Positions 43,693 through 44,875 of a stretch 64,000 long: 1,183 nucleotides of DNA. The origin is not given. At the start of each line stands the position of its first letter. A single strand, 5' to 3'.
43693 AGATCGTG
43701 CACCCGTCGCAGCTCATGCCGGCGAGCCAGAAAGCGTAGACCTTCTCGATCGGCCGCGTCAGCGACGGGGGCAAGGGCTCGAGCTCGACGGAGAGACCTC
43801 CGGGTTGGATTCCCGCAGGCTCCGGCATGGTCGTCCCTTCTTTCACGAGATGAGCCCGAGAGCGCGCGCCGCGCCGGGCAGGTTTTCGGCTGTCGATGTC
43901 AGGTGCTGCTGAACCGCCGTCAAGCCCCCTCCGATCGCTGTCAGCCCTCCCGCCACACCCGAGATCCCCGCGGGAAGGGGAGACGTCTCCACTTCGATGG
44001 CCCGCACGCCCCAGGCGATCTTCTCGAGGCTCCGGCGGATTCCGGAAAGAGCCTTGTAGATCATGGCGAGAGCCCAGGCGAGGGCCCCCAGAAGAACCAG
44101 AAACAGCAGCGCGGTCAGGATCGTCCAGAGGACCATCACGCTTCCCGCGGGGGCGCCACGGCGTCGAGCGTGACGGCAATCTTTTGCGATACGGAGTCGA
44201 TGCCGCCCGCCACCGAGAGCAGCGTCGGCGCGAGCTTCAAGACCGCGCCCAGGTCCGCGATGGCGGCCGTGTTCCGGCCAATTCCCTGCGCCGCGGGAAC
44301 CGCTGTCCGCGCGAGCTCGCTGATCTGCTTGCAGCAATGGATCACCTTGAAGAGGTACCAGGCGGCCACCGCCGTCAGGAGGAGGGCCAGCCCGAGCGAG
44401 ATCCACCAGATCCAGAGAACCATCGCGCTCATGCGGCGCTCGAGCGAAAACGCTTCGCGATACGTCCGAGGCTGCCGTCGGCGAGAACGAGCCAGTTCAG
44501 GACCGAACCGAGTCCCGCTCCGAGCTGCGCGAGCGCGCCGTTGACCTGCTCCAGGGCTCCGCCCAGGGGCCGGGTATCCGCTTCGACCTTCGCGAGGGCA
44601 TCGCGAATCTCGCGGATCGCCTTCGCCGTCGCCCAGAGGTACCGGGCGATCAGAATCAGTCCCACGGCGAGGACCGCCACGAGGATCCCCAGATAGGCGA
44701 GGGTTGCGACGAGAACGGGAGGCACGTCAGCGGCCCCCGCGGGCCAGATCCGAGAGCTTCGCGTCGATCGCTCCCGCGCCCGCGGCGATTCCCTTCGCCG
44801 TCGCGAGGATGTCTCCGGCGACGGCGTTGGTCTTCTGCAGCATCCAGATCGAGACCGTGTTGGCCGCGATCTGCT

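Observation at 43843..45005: Four tandem, translationally coupled paralogous small membrane proteins head the hydrogenase structural operon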

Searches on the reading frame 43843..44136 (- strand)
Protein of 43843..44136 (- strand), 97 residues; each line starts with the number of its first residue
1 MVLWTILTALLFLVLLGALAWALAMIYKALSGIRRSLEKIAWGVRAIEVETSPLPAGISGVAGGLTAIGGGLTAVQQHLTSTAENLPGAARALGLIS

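Call 3: search_protein_families(library=pfam, max_evalue=1, proteins=[window:43843-44136:-])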
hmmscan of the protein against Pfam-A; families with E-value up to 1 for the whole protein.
window:43843-44136:- (97 aa): 1 family
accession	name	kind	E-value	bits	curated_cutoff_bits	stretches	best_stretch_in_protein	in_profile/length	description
PF06103.16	DUF948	-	0.19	12.3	37.2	1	6-54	4-52/89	Bacterial protein of unknown function (DUF948)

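Call 4: search_protein_families(library=ncbifam, max_evalue=1, proteins=[window:43843-44136:-])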
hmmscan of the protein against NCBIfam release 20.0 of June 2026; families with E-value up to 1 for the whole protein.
window:43843-44136:- (97 aa): 1 family
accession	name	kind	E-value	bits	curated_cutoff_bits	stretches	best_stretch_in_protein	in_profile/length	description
NF035925.1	Geo26A_fam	subfamily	0.0049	16.7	40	1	46-78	148-180/197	geobacillin-26 family protein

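Call 67: predict_structure(alignment_id=A3)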
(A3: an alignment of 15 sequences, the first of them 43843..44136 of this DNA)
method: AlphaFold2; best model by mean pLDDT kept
length: 97 residues; sequences in the alignment: 15
mean_pLDDT: 82.1   pTM: 0.50
mean pLDDT of the five models: 82.1, 77.8, 74.4, 72.1, 67.1
residues with pLDDT >= 90: 5; 70-90: 87; 50-70: 5; < 50: 0
segments of 3 or more residues with pLDDT < 50: none
pLDDT, mean of each block of 10 residues (from residue 1): 87 89 88 86 81 72 83 85 77 70
secondary structure, 60 per line:
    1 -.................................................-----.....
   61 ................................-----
elements in order: H2-50 H56-92

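Call 72: fold_search(model_id=the predicted structure, library=pdb)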
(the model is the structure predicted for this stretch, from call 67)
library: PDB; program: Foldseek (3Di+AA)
matches with E <= 10: 180; with E <= 0.001: 0
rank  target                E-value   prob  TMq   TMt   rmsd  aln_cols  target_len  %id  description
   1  8qaf                  2.3e-01  0.97  0.49  0.73   2.1        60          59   22  X-ray crystal structure of a de novo designed single-chain antiparallel 8-helix coiled-coil alpha-helical barrel, sc-apC (released 2024-07-03)
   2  8a3k                  7.9e-01  0.90  0.52  0.41   2.3        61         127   26  X-ray crystal structure of a de novo designed single-chain antiparallel 4-helix coiled-coil bundle, sc-apCC-4 (released 2022-10-05)
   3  3g80_B                9.0e-01  0.20  0.31  0.39   7.0        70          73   21  Nodamura virus protein b2, RNA-binding domain (released 2010-01-05)
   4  8u5w_A                9.6e-01  0.75  0.51  0.66   2.3        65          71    9  De novo designed pentameric helical bundle protein (released 2024-09-25)
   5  8u5w_D                1.1e+00  0.66  0.50  0.63   2.6        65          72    9  De novo designed pentameric helical bundle protein (released 2024-09-25)
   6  4biy_D                1.1e+00  0.60  0.49  0.26   4.2        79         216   13  Crystal structure of CpxAHDC (monoclinic form 2) (released 2014-02-12)
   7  3fav_D                1.3e+00  0.33  0.41  0.47   4.5        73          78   16  Structure of the CFP10-ESAT6 complex from Mycobacterium tuberculosis (released 2009-11-24)
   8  8edv_A                1.5e+00  0.84  0.49  0.15   1.3        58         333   12  Mitoguardin homolog (MIGA) delta TM residues 106-496 from Caenorhabditis elegans bound to modelled lipid phosphatidyle (released 2022-10-12)
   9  9asc_A                2.0e+00  0.25  0.40  0.15   4.8        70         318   14  Cryo-EM Structure of the Glycosyltransferase ArnC from Salmonella enterica in the UDP-bound State Determined on Talos  (released 2025-02-05)
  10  5f7t_H                2.0e+00  0.15  0.28  0.25   5.2        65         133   17  TRIM5 B-box2 and coiled-coil chimera (released 2016-06-15)
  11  4biz_F                2.2e+00  0.44  0.48  0.23   3.6        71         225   10  Crystal structure of CpxAHDC (orthorhombic form 2) (released 2014-04-23)
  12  4h8s_D                2.3e+00  0.14  0.31  0.13   5.8        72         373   18  Crystal structure of human APPL2BARPH domain (released 2012-10-17)
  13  5of9_B                2.3e+00  0.14  0.37  0.09   6.9        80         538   15  Crystal structure of human MORC2 (residues 1-603) (released 2018-02-14)
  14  6xns_D                2.5e+00  0.77  0.59  0.18   1.5        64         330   17  C3_crown-05 (released 2020-12-23)
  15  5zhy_F                2.5e+00  0.54  0.53  0.57   3.6        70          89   16  Structural characterization of the HCoV-229E fusion core (released 2018-06-06)
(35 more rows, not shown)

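Call 93: search_protein_families(library=pfam, alignment_id=A3, max_evalue=1)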
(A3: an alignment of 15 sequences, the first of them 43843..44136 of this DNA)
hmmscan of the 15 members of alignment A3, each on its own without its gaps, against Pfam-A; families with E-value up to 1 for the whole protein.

A. member 1, window:43843-44136:- (97 aa): 1 family
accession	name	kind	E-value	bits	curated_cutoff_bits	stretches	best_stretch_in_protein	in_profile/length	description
PF06103.16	DUF948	-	0.19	12.3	37.2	1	6-54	4-52/89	Bacterial protein of unknown function (DUF948)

B. families by the number of members that match (of 15 scanned): 3 families
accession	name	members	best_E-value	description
PF06103.16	DUF948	13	0.0013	Bacterial protein of unknown function (DUF948)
PF04799.18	Fzo_mitofusin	2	0.49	fzo-like conserved region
PF24377.1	DUF7533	1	0.44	Family of unknown function (DUF7533)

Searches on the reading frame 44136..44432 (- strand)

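Call 3: search_protein_families(library=pfam, max_evalue=1, proteins=[window:44136-44432:-])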
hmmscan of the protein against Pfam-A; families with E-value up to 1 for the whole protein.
window:44136-44432:- (98 aa): 1 family
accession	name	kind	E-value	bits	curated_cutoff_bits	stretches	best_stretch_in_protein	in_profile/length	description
PF15190.11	TMEM251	-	0.038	14.5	27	1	9-38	8-37/131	Transmembrane protein 251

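Call 4: search_protein_families(library=ncbifam, max_evalue=1, proteins=[window:44136-44432:-])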
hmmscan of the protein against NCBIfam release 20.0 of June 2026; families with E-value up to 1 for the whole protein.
window:44136-44432:- (98 aa): 0 families

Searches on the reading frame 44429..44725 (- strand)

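Call 3: search_protein_families(library=pfam, max_evalue=1, proteins=[window:44429-44725:-])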
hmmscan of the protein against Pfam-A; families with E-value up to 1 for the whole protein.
window:44429-44725:- (98 aa): 5 families
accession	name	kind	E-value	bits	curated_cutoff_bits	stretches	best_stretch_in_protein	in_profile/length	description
PF15984.10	Collagen_mid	-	0.045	14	31.1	1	43-77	76-110/198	Bacterial collagen, middle region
PF19969.4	VMAP-M8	-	0.053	14.5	27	1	31-77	8-53/97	vWA-MoxR associated protein middle region (VMAP-M) 8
PF06103.16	DUF948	-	0.063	13.9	37.2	1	18-62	9-53/89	Bacterial protein of unknown function (DUF948)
PF20057.4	DUF6456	-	0.064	13.8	26.3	1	48-94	68-113/136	Domain of unknown function (DUF6456)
PF13796.11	Sensor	-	0.076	13.5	28.2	1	4-80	14-90/162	Putative sensor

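Call 4: search_protein_families(library=ncbifam, max_evalue=1, proteins=[window:44429-44725:-])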
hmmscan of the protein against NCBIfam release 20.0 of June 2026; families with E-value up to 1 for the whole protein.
window:44429-44725:- (98 aa): 5 families
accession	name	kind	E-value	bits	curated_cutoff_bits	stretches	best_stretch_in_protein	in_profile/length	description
NF010612.0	PRK14013.1-2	equivalog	0.01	15.3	386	1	10-96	44-131/307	hypothetical protein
NF040576.1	T2SS_GspM_XpsM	equivalog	0.037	13.7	60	1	7-64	5-61/180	type II secretion system protein GspM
NF037944.1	holin_2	subfamily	0.056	13.6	50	1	16-52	7-43/64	bacteriophage holin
NF058541.1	SusR_regulator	equivalog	0.1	11.7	480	1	9-66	305-362/515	SusR family glycan utilization regulator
TIGR03348.1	VI_IcmF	equivalog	0.14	10.1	388.15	1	6-68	430-491/1168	type VI secretion system membrane subunit TssM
